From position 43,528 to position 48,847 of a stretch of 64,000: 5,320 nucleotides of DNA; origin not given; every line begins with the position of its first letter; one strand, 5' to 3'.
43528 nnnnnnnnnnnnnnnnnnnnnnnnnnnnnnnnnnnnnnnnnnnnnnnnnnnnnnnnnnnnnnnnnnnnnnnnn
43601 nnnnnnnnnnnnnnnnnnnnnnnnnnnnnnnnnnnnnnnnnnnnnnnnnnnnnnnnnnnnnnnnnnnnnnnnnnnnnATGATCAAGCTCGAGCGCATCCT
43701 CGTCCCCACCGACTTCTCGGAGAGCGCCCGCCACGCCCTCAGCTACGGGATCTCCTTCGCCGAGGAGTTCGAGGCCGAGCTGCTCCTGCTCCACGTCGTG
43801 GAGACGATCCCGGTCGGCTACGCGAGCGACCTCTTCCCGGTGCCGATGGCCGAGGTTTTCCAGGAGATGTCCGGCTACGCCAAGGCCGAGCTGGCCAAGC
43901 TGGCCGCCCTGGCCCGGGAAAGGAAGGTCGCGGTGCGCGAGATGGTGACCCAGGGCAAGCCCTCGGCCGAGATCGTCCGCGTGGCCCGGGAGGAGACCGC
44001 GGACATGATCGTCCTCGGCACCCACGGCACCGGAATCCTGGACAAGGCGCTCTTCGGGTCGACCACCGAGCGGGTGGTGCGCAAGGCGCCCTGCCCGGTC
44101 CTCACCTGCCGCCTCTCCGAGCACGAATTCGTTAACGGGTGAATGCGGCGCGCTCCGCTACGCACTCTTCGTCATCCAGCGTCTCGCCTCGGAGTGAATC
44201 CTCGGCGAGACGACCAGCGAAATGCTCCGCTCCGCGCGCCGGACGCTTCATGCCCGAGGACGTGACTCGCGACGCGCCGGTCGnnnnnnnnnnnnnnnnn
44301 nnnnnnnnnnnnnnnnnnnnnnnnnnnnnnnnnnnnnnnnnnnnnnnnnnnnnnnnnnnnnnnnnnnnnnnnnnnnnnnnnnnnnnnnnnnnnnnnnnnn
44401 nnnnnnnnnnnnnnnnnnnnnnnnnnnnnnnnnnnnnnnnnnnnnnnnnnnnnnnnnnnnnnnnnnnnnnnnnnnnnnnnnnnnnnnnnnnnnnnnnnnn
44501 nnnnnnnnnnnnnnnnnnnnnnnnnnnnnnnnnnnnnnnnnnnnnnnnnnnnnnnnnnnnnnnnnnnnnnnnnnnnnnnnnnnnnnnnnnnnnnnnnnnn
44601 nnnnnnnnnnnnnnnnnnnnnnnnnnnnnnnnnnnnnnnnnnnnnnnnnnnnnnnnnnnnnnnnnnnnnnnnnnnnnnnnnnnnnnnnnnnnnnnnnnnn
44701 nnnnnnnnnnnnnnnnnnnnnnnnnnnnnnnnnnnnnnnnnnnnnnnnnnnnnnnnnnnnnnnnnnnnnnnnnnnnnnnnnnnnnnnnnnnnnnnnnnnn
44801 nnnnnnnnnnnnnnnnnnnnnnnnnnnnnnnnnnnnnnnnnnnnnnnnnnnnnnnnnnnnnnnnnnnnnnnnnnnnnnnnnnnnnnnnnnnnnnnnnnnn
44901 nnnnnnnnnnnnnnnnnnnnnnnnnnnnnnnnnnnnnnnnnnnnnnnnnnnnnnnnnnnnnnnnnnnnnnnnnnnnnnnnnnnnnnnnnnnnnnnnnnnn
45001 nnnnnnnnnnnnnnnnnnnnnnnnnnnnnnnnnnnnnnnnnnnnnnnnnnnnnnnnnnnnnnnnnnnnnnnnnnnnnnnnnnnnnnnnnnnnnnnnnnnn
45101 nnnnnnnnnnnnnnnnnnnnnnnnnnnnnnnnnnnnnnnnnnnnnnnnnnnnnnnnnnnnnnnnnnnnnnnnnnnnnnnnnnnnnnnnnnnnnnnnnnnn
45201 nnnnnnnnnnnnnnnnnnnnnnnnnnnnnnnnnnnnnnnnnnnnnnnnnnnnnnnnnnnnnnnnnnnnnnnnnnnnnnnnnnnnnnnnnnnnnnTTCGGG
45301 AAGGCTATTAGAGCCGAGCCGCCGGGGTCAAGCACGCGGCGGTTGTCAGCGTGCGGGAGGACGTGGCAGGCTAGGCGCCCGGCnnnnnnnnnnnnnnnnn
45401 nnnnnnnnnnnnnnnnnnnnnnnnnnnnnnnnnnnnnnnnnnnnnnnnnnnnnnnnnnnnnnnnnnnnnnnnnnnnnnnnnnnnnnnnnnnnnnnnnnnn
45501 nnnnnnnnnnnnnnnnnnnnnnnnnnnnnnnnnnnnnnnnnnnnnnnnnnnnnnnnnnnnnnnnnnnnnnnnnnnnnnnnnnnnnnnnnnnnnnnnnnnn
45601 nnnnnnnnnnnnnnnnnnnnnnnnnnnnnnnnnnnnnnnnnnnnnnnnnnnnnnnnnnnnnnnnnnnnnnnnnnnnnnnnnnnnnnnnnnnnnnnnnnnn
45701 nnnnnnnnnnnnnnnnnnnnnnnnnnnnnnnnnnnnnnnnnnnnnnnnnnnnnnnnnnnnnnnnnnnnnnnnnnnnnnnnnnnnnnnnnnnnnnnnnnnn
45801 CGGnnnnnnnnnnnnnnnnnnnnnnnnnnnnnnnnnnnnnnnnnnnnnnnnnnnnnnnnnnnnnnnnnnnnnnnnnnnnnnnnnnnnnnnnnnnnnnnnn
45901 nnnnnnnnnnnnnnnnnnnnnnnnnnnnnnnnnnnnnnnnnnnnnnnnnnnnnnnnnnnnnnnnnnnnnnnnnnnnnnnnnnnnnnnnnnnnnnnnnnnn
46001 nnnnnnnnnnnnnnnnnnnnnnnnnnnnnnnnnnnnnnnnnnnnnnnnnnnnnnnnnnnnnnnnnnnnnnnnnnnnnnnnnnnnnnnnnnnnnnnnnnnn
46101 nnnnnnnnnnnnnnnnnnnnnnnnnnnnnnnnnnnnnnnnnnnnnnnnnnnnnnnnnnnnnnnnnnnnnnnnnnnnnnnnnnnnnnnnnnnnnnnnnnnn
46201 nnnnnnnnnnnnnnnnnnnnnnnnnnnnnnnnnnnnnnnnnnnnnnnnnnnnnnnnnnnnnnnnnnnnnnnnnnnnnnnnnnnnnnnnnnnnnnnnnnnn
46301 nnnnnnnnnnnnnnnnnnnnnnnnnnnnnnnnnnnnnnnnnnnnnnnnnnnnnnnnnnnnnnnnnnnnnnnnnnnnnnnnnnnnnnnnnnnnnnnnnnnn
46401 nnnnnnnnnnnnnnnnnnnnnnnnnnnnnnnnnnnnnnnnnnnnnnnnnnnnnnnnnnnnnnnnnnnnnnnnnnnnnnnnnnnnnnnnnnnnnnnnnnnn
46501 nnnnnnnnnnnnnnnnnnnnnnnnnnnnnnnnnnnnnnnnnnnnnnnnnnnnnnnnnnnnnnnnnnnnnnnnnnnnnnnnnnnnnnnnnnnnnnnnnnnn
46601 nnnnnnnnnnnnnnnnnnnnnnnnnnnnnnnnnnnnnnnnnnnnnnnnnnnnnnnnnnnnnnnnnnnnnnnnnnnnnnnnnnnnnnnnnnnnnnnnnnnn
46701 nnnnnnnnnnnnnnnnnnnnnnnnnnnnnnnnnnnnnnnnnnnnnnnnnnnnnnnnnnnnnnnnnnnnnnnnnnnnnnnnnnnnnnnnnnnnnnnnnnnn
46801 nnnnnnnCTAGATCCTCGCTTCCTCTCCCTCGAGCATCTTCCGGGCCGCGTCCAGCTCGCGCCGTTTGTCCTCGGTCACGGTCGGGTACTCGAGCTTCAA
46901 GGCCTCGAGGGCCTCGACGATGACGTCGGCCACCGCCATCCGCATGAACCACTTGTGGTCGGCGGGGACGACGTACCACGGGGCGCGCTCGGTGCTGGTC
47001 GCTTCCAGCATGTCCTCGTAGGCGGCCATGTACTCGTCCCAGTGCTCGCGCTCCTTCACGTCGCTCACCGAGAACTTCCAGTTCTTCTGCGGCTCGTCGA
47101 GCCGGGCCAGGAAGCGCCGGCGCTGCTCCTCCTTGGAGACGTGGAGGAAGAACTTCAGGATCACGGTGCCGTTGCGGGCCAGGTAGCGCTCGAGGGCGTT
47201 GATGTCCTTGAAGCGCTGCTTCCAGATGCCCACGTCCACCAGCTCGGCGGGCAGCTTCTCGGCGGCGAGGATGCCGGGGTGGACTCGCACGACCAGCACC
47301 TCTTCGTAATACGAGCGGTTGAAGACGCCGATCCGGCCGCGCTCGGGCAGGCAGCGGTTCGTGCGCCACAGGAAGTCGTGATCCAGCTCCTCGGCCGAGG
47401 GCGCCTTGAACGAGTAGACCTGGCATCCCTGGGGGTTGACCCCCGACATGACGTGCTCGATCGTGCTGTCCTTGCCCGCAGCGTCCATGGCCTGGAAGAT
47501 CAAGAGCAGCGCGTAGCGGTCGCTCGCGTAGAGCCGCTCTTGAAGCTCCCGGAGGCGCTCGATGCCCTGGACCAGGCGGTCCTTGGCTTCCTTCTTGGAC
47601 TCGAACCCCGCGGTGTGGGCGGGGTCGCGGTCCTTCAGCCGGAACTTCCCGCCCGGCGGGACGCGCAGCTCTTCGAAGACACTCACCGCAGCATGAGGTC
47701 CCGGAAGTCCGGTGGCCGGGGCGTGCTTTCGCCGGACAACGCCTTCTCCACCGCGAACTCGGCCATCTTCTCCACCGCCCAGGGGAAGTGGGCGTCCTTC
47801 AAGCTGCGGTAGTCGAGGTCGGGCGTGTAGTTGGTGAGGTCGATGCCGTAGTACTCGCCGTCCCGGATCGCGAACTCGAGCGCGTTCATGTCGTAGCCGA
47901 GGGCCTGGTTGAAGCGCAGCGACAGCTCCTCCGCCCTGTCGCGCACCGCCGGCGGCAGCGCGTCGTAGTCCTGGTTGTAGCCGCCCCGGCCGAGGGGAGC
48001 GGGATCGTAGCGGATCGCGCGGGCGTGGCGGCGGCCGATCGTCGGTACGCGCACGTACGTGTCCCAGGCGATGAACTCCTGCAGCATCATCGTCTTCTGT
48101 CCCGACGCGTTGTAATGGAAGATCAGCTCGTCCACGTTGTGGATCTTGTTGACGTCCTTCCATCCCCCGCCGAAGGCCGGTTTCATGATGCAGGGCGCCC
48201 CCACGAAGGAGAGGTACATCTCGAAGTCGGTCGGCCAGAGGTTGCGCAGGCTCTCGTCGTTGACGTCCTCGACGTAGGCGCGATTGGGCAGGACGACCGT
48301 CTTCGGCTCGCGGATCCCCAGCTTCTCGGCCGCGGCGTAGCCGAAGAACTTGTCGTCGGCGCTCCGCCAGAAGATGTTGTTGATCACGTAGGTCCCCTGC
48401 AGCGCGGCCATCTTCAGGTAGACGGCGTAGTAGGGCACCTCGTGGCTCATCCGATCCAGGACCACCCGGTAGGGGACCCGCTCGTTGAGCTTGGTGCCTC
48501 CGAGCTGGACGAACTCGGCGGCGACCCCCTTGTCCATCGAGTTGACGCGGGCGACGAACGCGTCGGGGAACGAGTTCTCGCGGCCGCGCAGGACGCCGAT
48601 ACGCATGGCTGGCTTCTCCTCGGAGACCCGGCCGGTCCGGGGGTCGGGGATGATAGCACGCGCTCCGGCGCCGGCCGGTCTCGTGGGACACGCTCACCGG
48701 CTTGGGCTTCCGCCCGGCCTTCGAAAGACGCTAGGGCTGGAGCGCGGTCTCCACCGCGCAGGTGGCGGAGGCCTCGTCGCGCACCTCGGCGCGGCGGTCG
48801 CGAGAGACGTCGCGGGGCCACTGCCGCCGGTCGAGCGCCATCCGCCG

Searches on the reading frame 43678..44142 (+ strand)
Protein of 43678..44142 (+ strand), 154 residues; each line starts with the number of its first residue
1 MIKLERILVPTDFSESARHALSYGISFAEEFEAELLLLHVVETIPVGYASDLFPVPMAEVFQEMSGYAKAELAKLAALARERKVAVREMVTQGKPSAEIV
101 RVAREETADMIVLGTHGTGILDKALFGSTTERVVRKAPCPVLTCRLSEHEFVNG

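Call 14: search_protein_families(library=pfam, proteins=[window:43678-44142:+])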
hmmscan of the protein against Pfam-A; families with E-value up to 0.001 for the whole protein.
window:43678-44142:+ (154 aa): 1 family
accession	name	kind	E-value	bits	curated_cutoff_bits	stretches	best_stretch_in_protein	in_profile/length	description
PF00582.32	Usp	-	4.6e-38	131.4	24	1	5-145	3-141/141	Universal stress protein family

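Call 40: find_homologous_proteins(query=window:43678-44142:+, max_evalue=1e-30)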
Query window:43678-44142:+ (154 aa): 1047 proteins with E <= 1e-30 among 4845 candidates; the best 120 are listed.
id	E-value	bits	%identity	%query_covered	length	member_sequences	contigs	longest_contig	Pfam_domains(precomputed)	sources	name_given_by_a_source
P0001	1.2e-84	299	91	99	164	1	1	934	PF00582.33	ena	-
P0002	6.2e-84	297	89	99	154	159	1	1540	PF00582.33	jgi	jgi:nucleotide-binding universal stress UspA family protein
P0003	5.2e-82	291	90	99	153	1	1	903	PF00582.33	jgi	jgi:nucleotide-binding universal stress UspA family protein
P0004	7.6e-81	287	86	99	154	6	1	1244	PF00582.33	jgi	jgi:nucleotide-binding universal stress UspA family protein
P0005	3.9e-80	285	85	99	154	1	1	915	PF00582.33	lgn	-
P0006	1.0e-79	283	86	99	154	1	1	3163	PF00582.33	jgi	jgi:nucleotide-binding universal stress UspA family protein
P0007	2.0e-79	282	86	99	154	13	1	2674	PF00582.33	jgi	-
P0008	7.5e-79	281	85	99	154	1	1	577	PF00582.33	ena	-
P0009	5.1e-78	278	85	100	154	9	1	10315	PF00582.33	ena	-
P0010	2.3e-77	276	84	99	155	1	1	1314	PF00582.33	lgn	-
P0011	6.8e-77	274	83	99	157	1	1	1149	PF00582.33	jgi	jgi:universal stress protein A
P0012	1.1e-76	274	84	99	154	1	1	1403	PF00582.33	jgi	jgi:nucleotide-binding universal stress UspA family protein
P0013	1.3e-76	273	84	99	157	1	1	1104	PF00582.33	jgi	jgi:nucleotide-binding universal stress UspA family protein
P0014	1.6e-76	273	84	99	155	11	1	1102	PF00582.33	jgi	-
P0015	1.8e-76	273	82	99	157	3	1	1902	PF00582.33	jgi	jgi:nucleotide-binding universal stress UspA family protein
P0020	1.2e-75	270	83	100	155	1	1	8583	PF00582.33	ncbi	-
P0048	2.2e-73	263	80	99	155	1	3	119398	PF00582.33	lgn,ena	-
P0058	3.6e-73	262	81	100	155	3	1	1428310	PF00582.33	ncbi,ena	-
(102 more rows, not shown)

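Call 41: find_encoding_contigs(protein=P0009, flank=4000, max_places=2)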
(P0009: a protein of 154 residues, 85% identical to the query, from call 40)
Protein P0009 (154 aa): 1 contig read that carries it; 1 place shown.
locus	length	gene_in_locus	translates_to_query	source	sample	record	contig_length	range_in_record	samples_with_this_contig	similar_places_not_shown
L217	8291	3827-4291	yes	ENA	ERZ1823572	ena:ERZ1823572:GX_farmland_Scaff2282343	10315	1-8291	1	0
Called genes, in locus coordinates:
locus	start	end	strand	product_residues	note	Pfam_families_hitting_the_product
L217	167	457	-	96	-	-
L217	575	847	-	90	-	PF03319:EutN_CcmL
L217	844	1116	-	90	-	PF03319:EutN_CcmL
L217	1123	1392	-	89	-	PF03319:EutN_CcmL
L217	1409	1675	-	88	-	PF00936:BMC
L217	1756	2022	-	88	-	-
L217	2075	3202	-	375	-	PF00285:Citrate_synt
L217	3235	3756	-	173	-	-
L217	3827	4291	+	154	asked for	PF00582:Usp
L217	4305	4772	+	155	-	PF09335:VTT_dom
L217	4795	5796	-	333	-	PF00108:Thiolase_N (weak), PF08545:ACP_syn_III, PF08541:ACP_syn_III_C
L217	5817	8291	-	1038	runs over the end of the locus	PF02012:BNR (faint), PF15902:Sortilin-Vps10, PF13088:BNR_2 (faint)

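Call 42: find_encoding_contigs(protein=P0020, flank=4000, max_places=2)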
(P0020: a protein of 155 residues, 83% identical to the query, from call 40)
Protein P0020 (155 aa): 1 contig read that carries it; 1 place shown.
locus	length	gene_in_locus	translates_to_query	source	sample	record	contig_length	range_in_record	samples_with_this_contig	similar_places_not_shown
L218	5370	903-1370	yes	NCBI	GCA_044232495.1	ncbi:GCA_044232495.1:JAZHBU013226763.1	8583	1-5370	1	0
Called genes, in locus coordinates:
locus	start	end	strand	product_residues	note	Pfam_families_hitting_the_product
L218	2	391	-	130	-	?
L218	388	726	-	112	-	-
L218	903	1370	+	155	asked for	PF00582:Usp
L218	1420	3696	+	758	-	PF00069:Pkinase, PF01636:APH (faint), PF07714:PK_Tyr_Ser-Thr, PF13428:TPR_14 (faint), PF00515:TPR_1 (faint), PF07719:TPR_2 (faint), PF13181:TPR_8 (faint), PF13432:TPR_16 (weak), +3 more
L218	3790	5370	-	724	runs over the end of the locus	PF03219:TLC (faint)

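Call 43: find_encoding_contigs(protein=P0058, flank=4000, max_places=2)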
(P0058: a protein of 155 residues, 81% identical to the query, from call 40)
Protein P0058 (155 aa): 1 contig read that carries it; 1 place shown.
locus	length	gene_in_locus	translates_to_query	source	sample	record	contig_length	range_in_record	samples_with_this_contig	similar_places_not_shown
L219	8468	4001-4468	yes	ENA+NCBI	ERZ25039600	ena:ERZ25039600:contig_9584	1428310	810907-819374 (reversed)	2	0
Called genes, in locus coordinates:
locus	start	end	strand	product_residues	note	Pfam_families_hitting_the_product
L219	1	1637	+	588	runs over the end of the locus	PF00501:AMP-binding, PF23562:AMP-binding_C_3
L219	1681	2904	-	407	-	PF00817:IMS, PF11798:IMS_HHH, PF21999:IMS_HHH_1 (faint), PF11799:IMS_C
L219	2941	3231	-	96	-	-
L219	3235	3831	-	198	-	PF13432:TPR_16 (weak), PF23914:TPR_CcmH_CycH, PF13176:TPR_7 (weak), PF13414:TPR_11 (weak), PF13432:TPR_16, PF14559:TPR_19, PF00515:TPR_1 (weak), PF07719:TPR_2 (weak), +9 more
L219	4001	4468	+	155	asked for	PF00582:Usp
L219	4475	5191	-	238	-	PF08545:ACP_syn_III, PF08541:ACP_syn_III_C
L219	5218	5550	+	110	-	-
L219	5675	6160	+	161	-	PF03692:CxxCxxCC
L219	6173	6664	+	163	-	PF00731:AIRC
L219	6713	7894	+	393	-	PF10282:Lactonase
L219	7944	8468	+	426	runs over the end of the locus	PF02308:MgtC, PF13194:DUF4010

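Call 44: find_encoding_contigs(protein=P0048, flank=4000, max_places=2)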
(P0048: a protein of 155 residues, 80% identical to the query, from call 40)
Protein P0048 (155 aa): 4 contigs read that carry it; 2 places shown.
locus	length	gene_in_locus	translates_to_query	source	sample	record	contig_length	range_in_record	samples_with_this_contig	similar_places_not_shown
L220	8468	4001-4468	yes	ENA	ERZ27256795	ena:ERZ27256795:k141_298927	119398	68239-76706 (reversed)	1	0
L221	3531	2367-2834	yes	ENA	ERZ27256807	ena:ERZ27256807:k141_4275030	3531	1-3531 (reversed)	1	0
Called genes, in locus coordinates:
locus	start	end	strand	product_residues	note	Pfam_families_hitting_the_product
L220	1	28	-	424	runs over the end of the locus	PF00817:IMS, PF11798:IMS_HHH, PF21999:IMS_HHH_1, PF11799:IMS_C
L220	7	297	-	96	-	-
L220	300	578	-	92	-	PF03319:EutN_CcmL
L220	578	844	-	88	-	PF03319:EutN_CcmL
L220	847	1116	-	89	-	PF03319:EutN_CcmL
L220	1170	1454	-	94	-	PF00936:BMC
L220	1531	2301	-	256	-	PF00596:Aldolase_II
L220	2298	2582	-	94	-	-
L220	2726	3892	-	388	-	PF00285:Citrate_synt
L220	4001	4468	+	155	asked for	PF00582:Usp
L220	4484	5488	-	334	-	PF00108:Thiolase_N (weak), PF08545:ACP_syn_III, PF08541:ACP_syn_III_C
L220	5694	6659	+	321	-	PF02129:Peptidase_S15 (faint), PF12146:Hydrolase_4, PF00561:Abhydrolase_1 (faint), PF12146:Hydrolase_4 (weak)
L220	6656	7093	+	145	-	PF13622:4HBT_3, PF03061:4HBT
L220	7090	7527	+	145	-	PF03692:CxxCxxCC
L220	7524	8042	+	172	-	PF00731:AIRC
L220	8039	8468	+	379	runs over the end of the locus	PF22660:RS_preATP-grasp-like, PF02222:ATP-grasp, PF17769:PurK_C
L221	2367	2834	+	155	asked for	PF00582:Usp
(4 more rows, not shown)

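Call 49: find_encoding_contigs(protein=P0002, flank=1500, max_places=3)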
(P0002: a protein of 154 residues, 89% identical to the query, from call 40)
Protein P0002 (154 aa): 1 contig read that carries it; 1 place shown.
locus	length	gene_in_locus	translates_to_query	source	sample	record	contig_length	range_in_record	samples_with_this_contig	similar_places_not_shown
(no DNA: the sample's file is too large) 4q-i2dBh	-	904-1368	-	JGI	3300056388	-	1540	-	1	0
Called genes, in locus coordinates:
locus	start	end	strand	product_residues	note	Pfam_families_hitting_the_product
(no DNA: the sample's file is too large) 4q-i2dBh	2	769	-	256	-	?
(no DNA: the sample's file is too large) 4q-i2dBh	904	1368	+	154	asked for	PF00582:Usp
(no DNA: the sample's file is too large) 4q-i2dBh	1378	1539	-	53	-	?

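Call 50: find_encoding_contigs(protein=P0006, flank=2500, max_places=2)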
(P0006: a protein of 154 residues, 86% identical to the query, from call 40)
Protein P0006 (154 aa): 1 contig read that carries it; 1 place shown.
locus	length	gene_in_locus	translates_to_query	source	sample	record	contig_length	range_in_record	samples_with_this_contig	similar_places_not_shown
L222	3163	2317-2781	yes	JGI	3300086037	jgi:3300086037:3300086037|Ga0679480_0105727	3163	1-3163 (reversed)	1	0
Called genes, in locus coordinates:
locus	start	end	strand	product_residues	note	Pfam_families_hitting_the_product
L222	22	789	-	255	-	PF00596:Aldolase_II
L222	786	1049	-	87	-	-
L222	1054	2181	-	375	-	PF00285:Citrate_synt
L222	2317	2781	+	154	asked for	PF00582:Usp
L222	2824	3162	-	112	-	?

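Call 51: find_encoding_contigs(protein=P0007, flank=2500, max_places=2)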
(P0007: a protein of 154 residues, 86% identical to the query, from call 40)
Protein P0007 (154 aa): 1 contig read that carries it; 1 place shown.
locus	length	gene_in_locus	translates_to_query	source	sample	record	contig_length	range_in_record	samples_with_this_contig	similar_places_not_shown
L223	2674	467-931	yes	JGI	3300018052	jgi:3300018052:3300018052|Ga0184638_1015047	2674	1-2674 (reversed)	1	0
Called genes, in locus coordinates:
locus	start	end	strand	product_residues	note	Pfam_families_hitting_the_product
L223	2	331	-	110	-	?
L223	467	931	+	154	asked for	PF00582:Usp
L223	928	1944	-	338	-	PF00108:Thiolase_N, PF08545:ACP_syn_III, PF08541:ACP_syn_III_C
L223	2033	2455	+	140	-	PF13622:4HBT_3, PF03061:4HBT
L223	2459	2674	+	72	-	?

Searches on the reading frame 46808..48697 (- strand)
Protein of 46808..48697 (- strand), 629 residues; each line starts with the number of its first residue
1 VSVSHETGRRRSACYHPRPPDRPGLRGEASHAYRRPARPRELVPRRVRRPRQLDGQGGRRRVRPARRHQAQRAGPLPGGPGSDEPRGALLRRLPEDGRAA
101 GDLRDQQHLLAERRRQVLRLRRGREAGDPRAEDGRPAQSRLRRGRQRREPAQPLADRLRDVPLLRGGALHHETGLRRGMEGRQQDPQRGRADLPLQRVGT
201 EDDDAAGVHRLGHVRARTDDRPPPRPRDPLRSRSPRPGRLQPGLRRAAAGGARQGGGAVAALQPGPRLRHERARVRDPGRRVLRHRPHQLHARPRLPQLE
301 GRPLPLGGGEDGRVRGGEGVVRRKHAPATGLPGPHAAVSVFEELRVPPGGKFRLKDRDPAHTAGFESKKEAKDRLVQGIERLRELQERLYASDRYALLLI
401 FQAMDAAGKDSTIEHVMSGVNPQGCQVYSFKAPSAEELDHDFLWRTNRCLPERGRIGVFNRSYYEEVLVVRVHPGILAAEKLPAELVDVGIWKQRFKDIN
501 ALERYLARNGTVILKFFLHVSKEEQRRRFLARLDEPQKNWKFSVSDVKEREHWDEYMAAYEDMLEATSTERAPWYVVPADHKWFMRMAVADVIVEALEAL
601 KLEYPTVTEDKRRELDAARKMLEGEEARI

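Call 90: search_protein_families(library=pfam, proteins=[window:46808-48697:-], max_evalue=0.00001)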
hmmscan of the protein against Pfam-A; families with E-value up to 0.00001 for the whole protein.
window:46808-48697:- (629 aa): 1 family
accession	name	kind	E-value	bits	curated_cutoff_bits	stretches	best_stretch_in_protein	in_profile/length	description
PF03976.20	PPK2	-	2.6e-69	233.7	22.3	1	367-600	3-224/229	Polyphosphate kinase 2 (PPK2)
